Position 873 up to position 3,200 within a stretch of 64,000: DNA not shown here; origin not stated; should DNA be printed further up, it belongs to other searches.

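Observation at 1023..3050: H-cluster domain fused directly to a histidine kinase, with the proton-relay cysteine replaced by Asp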

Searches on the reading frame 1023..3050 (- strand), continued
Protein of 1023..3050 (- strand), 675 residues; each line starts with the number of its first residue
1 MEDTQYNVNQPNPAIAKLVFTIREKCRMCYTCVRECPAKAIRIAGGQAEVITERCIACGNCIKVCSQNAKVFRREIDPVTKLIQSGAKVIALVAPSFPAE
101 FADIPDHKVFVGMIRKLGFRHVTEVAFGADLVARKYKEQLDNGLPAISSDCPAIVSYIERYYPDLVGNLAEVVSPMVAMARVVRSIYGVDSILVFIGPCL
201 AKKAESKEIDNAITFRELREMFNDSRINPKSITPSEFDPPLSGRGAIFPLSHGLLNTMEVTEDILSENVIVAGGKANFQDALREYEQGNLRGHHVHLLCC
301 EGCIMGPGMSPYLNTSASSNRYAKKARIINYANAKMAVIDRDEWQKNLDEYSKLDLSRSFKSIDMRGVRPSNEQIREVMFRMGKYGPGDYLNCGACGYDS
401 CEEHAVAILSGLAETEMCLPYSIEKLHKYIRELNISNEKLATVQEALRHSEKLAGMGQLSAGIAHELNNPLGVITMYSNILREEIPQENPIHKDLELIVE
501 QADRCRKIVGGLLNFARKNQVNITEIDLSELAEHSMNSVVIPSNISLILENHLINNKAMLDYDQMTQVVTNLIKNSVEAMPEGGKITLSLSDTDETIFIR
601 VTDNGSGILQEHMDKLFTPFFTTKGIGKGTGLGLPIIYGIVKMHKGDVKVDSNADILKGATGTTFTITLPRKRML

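Call 25: find_encoding_contigs(protein=P0099, flank=10000, max_places=2)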
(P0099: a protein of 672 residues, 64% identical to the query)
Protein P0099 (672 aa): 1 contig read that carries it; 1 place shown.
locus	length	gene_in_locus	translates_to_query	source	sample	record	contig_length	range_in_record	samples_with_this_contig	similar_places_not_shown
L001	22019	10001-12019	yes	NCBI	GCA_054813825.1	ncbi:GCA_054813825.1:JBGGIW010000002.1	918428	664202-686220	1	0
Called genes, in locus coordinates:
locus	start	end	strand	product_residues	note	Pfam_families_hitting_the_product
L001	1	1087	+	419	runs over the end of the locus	PF03446:NAD_binding_2 (weak), PF03721:UDPG_MGDP_dh_N, PF00984:UDPG_MGDP_dh, PF03720:UDPG_MGDP_dh_C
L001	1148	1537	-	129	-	PF02566:OsmC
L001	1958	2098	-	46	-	-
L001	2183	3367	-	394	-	PF07228:SpoIIE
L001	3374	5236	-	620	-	PF00037:Fer4 (weak), PF12797:Fer4_2 (faint), PF12838:Fer4_7, PF13187:Fer4_9 (weak), PF13237:Fer4_10, PF14697:Fer4_21, PF02906:Fe_hyd_lg_C, PF04060:FeS, +1 more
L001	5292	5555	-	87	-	PF01257:2Fe-2S_thioredx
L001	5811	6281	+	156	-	PF01257:2Fe-2S_thioredx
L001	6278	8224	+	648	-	PF01512:Complex1_51K, PF12838:Fer4_7 (faint), PF10589:NADH_4Fe-4S, PF00037:Fer4 (weak), PF13187:Fer4_9 (weak), PF13237:Fer4_10 (weak), PF14697:Fer4_21, PF00037:Fer4 (weak), +2 more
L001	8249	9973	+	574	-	PF00111:Fer2, PF13510:Fer2_4, PF10588:NADH-G_4Fe-4S_3, PF13237:Fer4_10, PF22117:Fer4_Nqo3, PF12838:Fer4_7, PF02906:Fe_hyd_lg_C, PF02256:Fe_hyd_SSU, +2 more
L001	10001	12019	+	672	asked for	PF12838:Fer4_7 (weak), PF13187:Fer4_9 (weak), PF13237:Fer4_10, PF00037:Fer4 (weak), PF02906:Fe_hyd_lg_C, PF04060:FeS, PF00512:HisKA, PF02518:HATPase_c, +3 more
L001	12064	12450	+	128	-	PF00072:Response_reg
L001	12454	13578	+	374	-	PF00072:Response_reg, PF00512:HisKA, PF13581:HATPase_c_2 (weak), PF02518:HATPase_c, PF14501:HATPase_c_5 (weak)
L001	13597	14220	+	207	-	PF06971:Put_DNA-bind_N, PF01408:GFO_IDH_MocA (weak), PF02629:CoA_binding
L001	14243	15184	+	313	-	PF06574:FAD_syn, PF01687:Flavokinase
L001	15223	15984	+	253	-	PF23023:Anti-Pycsar_Apyc1, PF00753:Lactamase_B, PF16661:Lactamase_B_6 (weak), PF12706:Lactamase_B_2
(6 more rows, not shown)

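Call 29: search_protein_families(library=ncbifam, proteins=[window:1023-3050:-])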
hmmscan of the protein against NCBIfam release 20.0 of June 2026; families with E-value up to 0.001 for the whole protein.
window:1023-3050:- (675 aa): 123 families (the best 25 are shown)
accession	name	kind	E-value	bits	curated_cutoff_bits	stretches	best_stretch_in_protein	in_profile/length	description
NF008468.0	PRK11360.1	equivalog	7.3e-55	186.5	646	1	442-672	382-609/616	two-component system sensor histidine kinase AtoS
TIGR04105.1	FeFe_hydrog_B1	subfamily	1.3e-54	185.6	450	2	32-309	166-458/462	monomeric [FeFe] hydrogenase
NF007688.0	PRK10364.1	equivalog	4.7e-50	170.7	479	1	439-672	226-452/460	two-component system sensor histidine kinase ZraS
NF010411.0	PRK13837.1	equivalog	1.8e-46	158.6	647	1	424-672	419-676/828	two-component system VirA-like sensor kinase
NF046020.1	HisKinCckABruc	equivalog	3.1e-41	141.2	1000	1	443-672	467-708/868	cell cycle histidine kinase CckA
NF047497.1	HK_LIC_12097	equivalog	7.6e-38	130.2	500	1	444-670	139-365/367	LIC_12097 family sensor histidine kinase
NF038348.1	T2SS_HK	subfamily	4.6e-34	117.8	450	2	497-670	403-572/574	histidine kinase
NF046026.1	HisKinCckACaul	equivalog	1.1e-33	116.3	1000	1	434-672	282-533/678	cell cycle histidine kinase CckA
NF052574.1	HisKinEspCMyxo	equivalog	7.7e-33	113.6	1200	1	443-671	404-637/785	serine histidine kinase EspC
NF010076.0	PRK13557.1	subfamily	7.9e-33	113.7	631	1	432-670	141-393/540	histidine kinase famiy protein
NF053867.1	SprKinKinDBac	equivalog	6.4e-32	110.6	775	1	449-672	279-498/500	sporulation kinase KinD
TIGR02512.1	FeFe_hydrog_A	subfamily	9.7e-31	106.9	405.95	1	24-256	7-287/375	[FeFe] hydrogenase, group A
NF046044.1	PnpS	equivalog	7.1e-30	104.3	400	1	461-670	175-390/390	two-component system histidine kinase PnpS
NF047466.1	hybrid_RR_LvrB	exception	8.1e-30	104.2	500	1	441-655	137-365/377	hybrid histidine kinase/response regulator LvrB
NF033092.0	HK_WalK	equivalog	1.4e-29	103.1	725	1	461-670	377-593/594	cell wall metabolism sensor histidine kinase WalK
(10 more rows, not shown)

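Call 34: predict_structure(alignment_id=A1)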
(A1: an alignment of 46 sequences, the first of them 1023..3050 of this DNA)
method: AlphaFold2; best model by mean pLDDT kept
length: 675 residues; sequences in the alignment: 46
mean_pLDDT: 70.8   pTM: 0.59
mean pLDDT of the five models: 70.8, 69.9, 69.6, 62.7, 61.9
residues with pLDDT >= 90: 110; 70-90: 291; 50-70: 147; < 50: 127
segments of 3 or more residues with pLDDT < 50: 1-15, 66-68, 262-266, 304-319, 433-435, 437-473, 504-519, 607-632
pLDDT, mean of each block of 10 residues (from residue 1): 34 48 59 75 70 75 53 78 90 88 88 95 92 82 76 84 88 90 93 86 77 87 91 92 76 54 54 74 83 74 43 39 75 85 91 90 81 86 63 63 81 70 57 46 35 33 32 50 67 62 48 45 85 88 87 91 85 76 83 92 61 42 29 56 76 61 80 70
secondary structure, 60 per line:
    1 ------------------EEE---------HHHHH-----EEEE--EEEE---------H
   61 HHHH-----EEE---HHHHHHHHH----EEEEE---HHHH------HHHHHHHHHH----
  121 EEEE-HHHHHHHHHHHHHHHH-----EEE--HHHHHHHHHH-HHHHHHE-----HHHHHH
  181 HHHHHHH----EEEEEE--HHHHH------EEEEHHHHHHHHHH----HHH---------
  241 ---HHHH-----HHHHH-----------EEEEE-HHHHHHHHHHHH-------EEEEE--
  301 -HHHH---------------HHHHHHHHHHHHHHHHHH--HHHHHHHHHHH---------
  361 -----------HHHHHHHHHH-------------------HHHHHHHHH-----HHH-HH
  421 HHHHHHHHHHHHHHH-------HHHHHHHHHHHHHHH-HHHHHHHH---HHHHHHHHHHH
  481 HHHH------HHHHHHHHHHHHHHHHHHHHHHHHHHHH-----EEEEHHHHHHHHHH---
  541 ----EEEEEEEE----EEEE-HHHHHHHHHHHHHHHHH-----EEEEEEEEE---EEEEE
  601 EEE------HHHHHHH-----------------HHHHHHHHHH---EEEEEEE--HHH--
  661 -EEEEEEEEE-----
elements in order (helices of 4 or more, strands of 3 or more residues): E19-21 H31-35 E41-44 E47-50 H60-64 E70-72 H76-84 E89-93 H97-100 H107-116 E121-124 H126-141 E147-149 H152-161 H163-168 H175-187 E192-197 H200-204 E211-214 H215-224 H244-247 H253-257 E269-273 H275-286 E294-298 H302-305 H321-338 H341-351 H372-381 H401-409 H419-435 H443-457 H459-466 H470-484 H491-518 E524-527 H528-537 E545-552 E557-560 H562-578 E584-592 E596-603 H610-616 H634-643 E647-653 E662-670

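Call 37: fold_search(model_id=the predicted structure, library=pdb)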
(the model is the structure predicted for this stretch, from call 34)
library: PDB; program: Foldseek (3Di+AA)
matches with E <= 10: 865; with E <= 0.001: 418
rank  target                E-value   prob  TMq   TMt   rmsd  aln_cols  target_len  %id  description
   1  8zqd_A                5.8e-19  1.00  0.45  0.48   4.1       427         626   22  Anaerobically isolated active [FeFe]-hydrogenase CbA5H (released 2025-01-01)
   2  8a6t_A                1.1e-18  1.00  0.45  0.53   4.6       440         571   22  Cryo-EM structure of the electron bifurcating Fe-Fe hydrogenase HydABC complex from Thermoanaerobacter kivui in the re (released 2023-02-15)
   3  9f46_A                2.0e-18  1.00  0.43  0.46   5.0       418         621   23  crystal structure of apo-[FeFe]-hydrogenase CbA5H from Clostridium beijerinckii (released 2024-12-18)
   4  9f46_B                4.2e-18  1.00  0.43  0.47   4.9       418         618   24  crystal structure of apo-[FeFe]-hydrogenase CbA5H from Clostridium beijerinckii (released 2024-12-18)
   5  9gbu_A                4.2e-18  1.00  0.44  0.60   6.3       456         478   21  Desulfovibrio desulfuricans [FeFe]-hydrogenase variant with both subunits linked by a 13 amino acid linker peptide der (released 2025-08-13)
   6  9gnk                  4.7e-18  1.00  0.44  0.60   6.4       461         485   23  Desulfovibrio desulfuricans [FeFe]-hydrogenase variant with both subunits linked by a 13 amino acid linker peptide deriv (released 2025-09-24)
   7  8ryh                  6.2e-18  1.00  0.45  0.62   6.1       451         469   22  Desulfovibrio desulfuricans [FeFe]-hydrogenase variant with both subunits linked by a linker peptide derived from a grou (released 2025-02-19)
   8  8ru6                  7.3e-18  1.00  0.44  0.60   6.2       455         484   22  Desulfovibrio desulfuricans [FeFe]-hydrogenase variant with both subunits linked by a 4 amino acid linker peptide derive (released 2025-02-12)
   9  7p5h_A                2.3e-17  1.00  0.43  0.52   4.4       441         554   23  TmHydABC- D2 map (released 2022-09-14)
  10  7p8n_a                2.7e-17  1.00  0.42  0.44   5.8       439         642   23  TmHydABC- T. maritima hydrogenase with bridge closed (released 2022-09-14)
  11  9gbu_B                3.0e-17  1.00  0.44  0.60   6.2       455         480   22  Desulfovibrio desulfuricans [FeFe]-hydrogenase variant with both subunits linked by a 13 amino acid linker peptide der (released 2025-08-13)
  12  6gm8_A                3.9e-17  1.00  0.43  0.49   5.7       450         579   22  [FeFe]-hydrogenase CpI from Clostridium pasteurianum, variant E282Q (released 2018-11-07)
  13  9rjo_A                5.3e-17  1.00  0.43  0.49   5.5       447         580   23  [FeFe]-hydrogenase CpI from Clostridium pasteurianum, variant N160L-Q195L (released 2026-03-04)
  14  7qv7_D                8.7e-17  1.00  0.43  0.63   5.0       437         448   21  Cryo-EM structure of Hydrogen-dependent CO2 reductase. (released 2022-07-06)
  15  9rjo_B                1.2e-16  1.00  0.43  0.50   5.0       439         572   23  [FeFe]-hydrogenase CpI from Clostridium pasteurianum, variant N160L-Q195L (released 2026-03-04)
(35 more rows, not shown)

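Call 47: find_related_loci(query=window:1023-3050:-, collection=genome_contigs, flank=10000)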
Query window:1023-3050:- (675 aa) in genome_contigs; peptide patterns used: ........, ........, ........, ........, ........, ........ (x = any residue, [..] = any of these).
599 stretches matched a pattern (row limit reached: there are more); 492 encode a relative of the query (tblastn E <= 1e-3); the best 80 are kept; 80 distinct loci.
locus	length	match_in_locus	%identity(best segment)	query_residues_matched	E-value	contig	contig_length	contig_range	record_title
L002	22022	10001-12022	87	1-674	0e+0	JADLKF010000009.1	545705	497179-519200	MAG: Lentimicrobiaceae bacterium isolate DFE_LEN c_000000000056, whole genome shotgun sequence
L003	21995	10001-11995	76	11-675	0e+0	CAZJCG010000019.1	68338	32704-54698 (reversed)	MAG TPA_asm: uncultured Lentimicrobiaceae bacterium isolate SRP167436_co1_356 genome assembly, contig: NODE_416_length_6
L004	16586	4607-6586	66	18-674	0e+0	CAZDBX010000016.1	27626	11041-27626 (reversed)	MAG TPA_asm: uncultured Lentimicrobium sp. isolate binchicken_co117_320 genome assembly, contig: NODE_3290_length_27626_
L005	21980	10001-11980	66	18-674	0e+0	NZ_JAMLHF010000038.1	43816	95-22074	MAG: Lentimicrobium sp. isolate ACE_NR_BACT3 ACE_NR_BACT3_38, whole genome shotgun sequence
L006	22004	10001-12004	63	10-672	0e+0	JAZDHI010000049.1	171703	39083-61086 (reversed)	MAG: Bacteroidota bacterium isolate MEGAHIT-group-0.314 k141_11179694, whole genome shotgun sequence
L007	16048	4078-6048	64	18-671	0e+0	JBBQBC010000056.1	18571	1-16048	MAG: Bacteroidales bacterium isolate Co_metawrap_1396 Cmw_1396_k141_9047823_length_18571_cov_8.2364, whole genome shotgu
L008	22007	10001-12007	63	1-672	0e+0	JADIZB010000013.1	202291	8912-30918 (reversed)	MAG: Bacteroidales bacterium isolate AalE_18-Q3-R2-46_MAXAC.025 tig00005559-10-2018190, whole genome shotgun sequence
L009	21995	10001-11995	65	13-673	0e+0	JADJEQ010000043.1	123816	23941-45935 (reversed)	MAG: Bacteroidales bacterium isolate Bjer_18-Q3-R1-45_BAT3C.220 tig00858526-10-1236650, whole genome shotgun sequence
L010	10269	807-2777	65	18-671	0e+0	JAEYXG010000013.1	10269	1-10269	MAG: Bacteroidetes bacterium isolate OH_CBlB_2 k127_877325, whole genome shotgun sequence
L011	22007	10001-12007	63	1-672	0e+0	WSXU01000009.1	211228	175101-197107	MAG: Bacteroidetes bacterium isolate X3_MaxBin.031 scaffold_186, whole genome shotgun sequence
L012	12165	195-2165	65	18-671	0e+0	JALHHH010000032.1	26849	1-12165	MAG: Bacteroidales bacterium isolate 4-aug_S1_065 scaffold_685, whole genome shotgun sequence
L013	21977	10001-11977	64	17-671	0e+0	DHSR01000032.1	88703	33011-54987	MAG TPA_asm: Bacteroidales bacterium UBA5281 UBA5281_contig_596, whole genome shotgun sequence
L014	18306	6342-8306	63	18-671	0e+0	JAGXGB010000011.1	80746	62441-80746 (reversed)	MAG: Bacteroidales bacterium isolate LH_M29 k141_86967, whole genome shotgun sequence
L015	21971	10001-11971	63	18-671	0e+0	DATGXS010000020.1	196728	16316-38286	MAG TPA_asm: Lentimicrobium sp. isolate SMAG_U10615 k141_62806, whole genome shotgun sequence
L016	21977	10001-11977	63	17-671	0e+0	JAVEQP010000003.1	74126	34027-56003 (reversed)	MAG: Lentimicrobium sp. isolate BF_dRep_31 NODE_977_length_74126_cov_21.351234_Biofilm4, whole genome shotgun sequence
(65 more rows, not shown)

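Call 51: search_protein_families(library=pfam, max_evalue=0.00001, proteins=[L002:12475-13602:+, L002:13646-14266:+, L002:14326-15264:+, L002:15307-16086:+, L002:16225-17661:+, L002:18409-19824:-])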
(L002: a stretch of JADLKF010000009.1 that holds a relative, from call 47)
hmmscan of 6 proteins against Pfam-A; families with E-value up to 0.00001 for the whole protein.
L002:12475-13602:+ (375 aa): 3 families
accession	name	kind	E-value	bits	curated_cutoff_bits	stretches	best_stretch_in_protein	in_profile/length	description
PF02518.31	HATPase_c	-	2.2e-29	102.6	26.4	1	263-373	2-110/111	Histidine kinase-, DNA gyrase B-, and HSP90-like ATPase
PF00072.30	Response_reg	-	2.5e-24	86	30.2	1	6-126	1-110/111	Response regulator receiver domain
PF00512.31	HisKA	-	2.6e-14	53.5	26.9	1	152-217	4-66/66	His Kinase A (phospho-acceptor) domain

L002:13646-14266:+ (206 aa): 3 families
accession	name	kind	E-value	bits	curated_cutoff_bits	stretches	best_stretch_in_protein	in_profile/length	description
PF02629.25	CoA_binding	-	4.6e-19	69.4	22.3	1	82-176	4-96/97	CoA binding domain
PF06971.19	Put_DNA-bind_N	-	1.5e-12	47.8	27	1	3-50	1-48/49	Putative DNA-binding protein N-terminus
PF01408.29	GFO_IDH_MocA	-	3.1e-06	28.3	24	1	83-169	2-88/120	Oxidoreductase family, NAD-binding Rossmann fold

L002:14326-15264:+ (312 aa): 2 families
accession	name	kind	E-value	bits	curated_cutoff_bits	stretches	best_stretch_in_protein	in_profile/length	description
PF06574.18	FAD_syn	-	1e-46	159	27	1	15-168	7-157/158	FAD synthetase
PF01687.23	Flavokinase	-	1.2e-18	67.9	19.6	1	186-309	1-122/124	Riboflavin kinase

L002:15307-16086:+ (259 aa): 2 families
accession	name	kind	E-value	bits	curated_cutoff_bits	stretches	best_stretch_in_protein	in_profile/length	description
PF12706.13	Lactamase_B_2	-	2.6e-39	135.3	27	1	51-230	1-200/200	Beta-lactamase superfamily domain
PF00753.33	Lactamase_B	-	7e-13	49.4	22.7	1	41-229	6-196/196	Metallo-beta-lactamase superfamily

L002:16225-17661:+ (478 aa): 2 families
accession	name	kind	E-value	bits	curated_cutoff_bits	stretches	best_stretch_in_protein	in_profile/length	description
PF04055.27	Radical_SAM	-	1.2e-16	61.8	29.5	1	94-246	2-150/166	Radical SAM superfamily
PF06968.18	BATS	-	7e-14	52.2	22.2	1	277-384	1-87/88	Biotin and Thiamin Synthesis associated domain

L002:18409-19824:- (471 aa): 2 families
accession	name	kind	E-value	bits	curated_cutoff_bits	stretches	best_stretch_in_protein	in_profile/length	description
PF13585.12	CHU_C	-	1.4e-17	64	27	1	374-465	1-86/86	CHU_C Type IX secretion signal domain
PF18911.6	PKD_4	-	9.2e-06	26.1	27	0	317-361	37-76/85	PKD domain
